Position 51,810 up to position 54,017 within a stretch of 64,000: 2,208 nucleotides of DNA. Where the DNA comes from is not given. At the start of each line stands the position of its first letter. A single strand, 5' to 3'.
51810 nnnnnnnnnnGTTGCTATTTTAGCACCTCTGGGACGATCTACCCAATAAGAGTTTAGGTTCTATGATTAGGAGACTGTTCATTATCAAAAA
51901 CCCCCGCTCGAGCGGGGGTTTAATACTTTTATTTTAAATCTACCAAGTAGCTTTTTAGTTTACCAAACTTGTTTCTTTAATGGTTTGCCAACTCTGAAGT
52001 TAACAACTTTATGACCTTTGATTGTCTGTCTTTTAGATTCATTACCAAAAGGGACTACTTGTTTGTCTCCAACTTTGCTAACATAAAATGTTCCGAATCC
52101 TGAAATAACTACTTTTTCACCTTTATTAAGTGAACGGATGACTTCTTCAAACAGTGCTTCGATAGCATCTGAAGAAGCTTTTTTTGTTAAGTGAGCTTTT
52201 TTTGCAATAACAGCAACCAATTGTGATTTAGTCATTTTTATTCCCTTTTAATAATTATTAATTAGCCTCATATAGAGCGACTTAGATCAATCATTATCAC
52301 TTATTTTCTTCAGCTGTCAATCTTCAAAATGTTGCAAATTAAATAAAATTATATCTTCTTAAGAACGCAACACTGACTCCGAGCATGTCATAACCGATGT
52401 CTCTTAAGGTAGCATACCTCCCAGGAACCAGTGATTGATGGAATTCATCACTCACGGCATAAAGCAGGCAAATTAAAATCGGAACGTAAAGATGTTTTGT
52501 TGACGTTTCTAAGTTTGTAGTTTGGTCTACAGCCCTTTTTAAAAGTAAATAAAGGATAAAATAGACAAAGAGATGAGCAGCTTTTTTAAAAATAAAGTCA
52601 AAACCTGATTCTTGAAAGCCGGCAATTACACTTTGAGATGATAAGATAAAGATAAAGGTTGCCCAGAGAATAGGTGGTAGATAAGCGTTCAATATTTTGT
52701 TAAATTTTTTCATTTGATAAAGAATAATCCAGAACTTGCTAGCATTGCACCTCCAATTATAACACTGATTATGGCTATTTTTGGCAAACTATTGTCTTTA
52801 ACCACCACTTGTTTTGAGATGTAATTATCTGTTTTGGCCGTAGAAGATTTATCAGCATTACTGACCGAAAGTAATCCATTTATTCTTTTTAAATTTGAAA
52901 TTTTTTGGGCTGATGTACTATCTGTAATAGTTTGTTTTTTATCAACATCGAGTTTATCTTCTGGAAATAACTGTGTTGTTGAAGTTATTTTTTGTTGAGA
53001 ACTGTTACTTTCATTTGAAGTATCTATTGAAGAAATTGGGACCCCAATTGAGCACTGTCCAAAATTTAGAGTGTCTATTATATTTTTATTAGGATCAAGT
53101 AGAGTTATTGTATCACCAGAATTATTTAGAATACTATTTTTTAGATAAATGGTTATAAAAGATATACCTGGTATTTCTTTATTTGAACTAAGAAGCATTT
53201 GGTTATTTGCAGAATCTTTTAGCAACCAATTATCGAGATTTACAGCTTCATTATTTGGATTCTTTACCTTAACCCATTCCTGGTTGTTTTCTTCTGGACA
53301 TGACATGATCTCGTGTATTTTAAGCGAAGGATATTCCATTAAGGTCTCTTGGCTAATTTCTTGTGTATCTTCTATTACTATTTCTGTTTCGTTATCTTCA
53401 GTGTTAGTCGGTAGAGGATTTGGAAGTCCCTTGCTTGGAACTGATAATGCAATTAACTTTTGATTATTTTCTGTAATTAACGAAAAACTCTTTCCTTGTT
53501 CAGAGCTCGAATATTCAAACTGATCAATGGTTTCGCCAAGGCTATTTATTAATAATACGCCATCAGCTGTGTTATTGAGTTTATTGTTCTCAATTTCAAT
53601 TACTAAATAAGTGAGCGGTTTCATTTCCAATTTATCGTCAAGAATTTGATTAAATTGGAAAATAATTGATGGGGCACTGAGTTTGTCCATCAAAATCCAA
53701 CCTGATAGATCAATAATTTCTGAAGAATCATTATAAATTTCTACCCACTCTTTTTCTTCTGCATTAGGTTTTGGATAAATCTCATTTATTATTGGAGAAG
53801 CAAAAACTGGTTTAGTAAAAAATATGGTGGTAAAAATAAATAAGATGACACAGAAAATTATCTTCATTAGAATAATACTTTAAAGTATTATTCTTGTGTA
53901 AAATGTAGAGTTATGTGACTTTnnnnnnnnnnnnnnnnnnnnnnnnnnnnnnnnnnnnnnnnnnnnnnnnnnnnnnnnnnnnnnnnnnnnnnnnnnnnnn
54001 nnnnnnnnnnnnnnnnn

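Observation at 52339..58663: prfB-ftsE-ftsX followed by a PcsB/CwlO-like coiled-coil cysteine-peptidase, a double lamin-tail-domain protein and a VanZ-like protein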

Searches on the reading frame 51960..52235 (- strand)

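Call 3: search_protein_families(library=pfam, proteins=[window:51960-52235:-], max_evalue=0.01)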
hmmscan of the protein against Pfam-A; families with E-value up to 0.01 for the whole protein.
window:51960-52235:- (91 aa): 4 families
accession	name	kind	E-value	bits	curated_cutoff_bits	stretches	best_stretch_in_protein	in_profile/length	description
PF00216.26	Bac_DNA_binding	-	1.5e-20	73.7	22.4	1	1-90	1-89/90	Bacterial DNA-binding protein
PF18291.6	HU-HIG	-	1.7e-07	31.7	26.2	1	2-90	33-118/125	HU domain fused to wHTH, Ig, or Glycine-rich motif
PF18175.6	HU-CCDC81_bac_2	-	0.00035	20.8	35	1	6-57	3-54/70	CCDC81-like prokaryotic HU domain 2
PF14908.11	HU-CCDC81_euk_1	-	0.0053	17.2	26.1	1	12-67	15-57/89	CCDC81 eukaryotic HU domain 1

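Call 4: search_protein_families(library=ncbifam, proteins=[window:51960-52235:-], max_evalue=0.01)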
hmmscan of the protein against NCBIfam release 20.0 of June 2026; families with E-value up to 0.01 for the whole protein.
window:51960-52235:- (91 aa): 7 families
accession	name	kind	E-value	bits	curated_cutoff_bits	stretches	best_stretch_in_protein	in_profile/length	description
NF001401.0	PRK00285.1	equivalog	2e-14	53.6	111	1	1-90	6-94/103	integration host factor subunit alpha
NF007945.0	PRK10664.1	equivalog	4.1e-14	52.9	157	1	1-90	1-89/90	nucleoid-associated protein HU-beta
NF001222.0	PRK00199.1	equivalog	1.2e-11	44.7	115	1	1-90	1-90/95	integration host factor subunit beta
TIGR00988.1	hip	equivalog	1.5e-11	44.4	119.95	1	1-89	1-89/94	integration host factor subunit beta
NF008023.0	PRK10753.1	equivalog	1.8e-11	44.2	162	1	1-90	1-89/90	nucleoid-associated protein HU-alpha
TIGR00987.1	himA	equivalog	6.2e-11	42.5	120.25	1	1-90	2-90/96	integration host factor subunit alpha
TIGR01201.1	HU_rel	subfamily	4.9e-05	23.3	68.6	1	1-85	31-114/170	HU family DNA-binding protein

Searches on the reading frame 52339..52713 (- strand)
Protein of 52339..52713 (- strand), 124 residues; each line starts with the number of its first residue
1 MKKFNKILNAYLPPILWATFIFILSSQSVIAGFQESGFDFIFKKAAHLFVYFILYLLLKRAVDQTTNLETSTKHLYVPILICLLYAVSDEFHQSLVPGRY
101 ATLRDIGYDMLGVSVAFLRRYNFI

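Call 3: search_protein_families(library=pfam, proteins=[window:52339-52713:-], max_evalue=0.01)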
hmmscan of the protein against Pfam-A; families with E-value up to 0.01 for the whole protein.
window:52339-52713:- (124 aa): 1 family
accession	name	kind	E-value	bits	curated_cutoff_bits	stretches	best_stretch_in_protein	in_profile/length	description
PF04892.17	VanZ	-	8.4e-11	43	30.1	1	18-118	9-120/126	VanZ like family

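Call 4: search_protein_families(library=ncbifam, proteins=[window:52339-52713:-], max_evalue=0.01)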
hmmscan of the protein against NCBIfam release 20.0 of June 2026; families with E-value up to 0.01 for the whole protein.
window:52339-52713:- (124 aa): 1 family
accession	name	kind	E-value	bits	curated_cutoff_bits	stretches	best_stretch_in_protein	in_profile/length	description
NF037970.1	vanZ_1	subfamily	6.1e-21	75.1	20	1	32-113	32-109/109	VanZ family protein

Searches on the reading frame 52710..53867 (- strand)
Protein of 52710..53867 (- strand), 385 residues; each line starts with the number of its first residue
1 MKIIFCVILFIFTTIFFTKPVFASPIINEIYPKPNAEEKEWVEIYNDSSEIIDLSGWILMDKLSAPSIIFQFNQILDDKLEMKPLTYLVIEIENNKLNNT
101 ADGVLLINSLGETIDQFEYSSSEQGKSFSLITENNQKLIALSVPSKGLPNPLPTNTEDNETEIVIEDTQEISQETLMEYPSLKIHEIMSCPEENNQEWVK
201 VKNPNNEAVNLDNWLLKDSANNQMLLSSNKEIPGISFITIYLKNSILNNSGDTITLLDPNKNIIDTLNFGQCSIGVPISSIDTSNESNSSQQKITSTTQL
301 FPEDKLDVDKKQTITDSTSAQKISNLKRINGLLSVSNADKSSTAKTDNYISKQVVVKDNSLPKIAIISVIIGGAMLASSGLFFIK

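Call 3: search_protein_families(library=pfam, proteins=[window:52710-53867:-], max_evalue=0.01)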
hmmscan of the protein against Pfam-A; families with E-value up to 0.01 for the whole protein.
window:52710-53867:- (385 aa): 1 family
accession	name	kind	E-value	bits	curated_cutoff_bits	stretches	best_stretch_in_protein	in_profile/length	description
PF00932.25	LTD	-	1.1e-29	103.4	34.3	2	180-269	6-107/109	Lamin Tail Domain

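Call 4: search_protein_families(library=ncbifam, proteins=[window:52710-53867:-], max_evalue=0.01)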
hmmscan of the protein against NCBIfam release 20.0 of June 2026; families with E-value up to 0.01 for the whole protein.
window:52710-53867:- (385 aa): 0 families
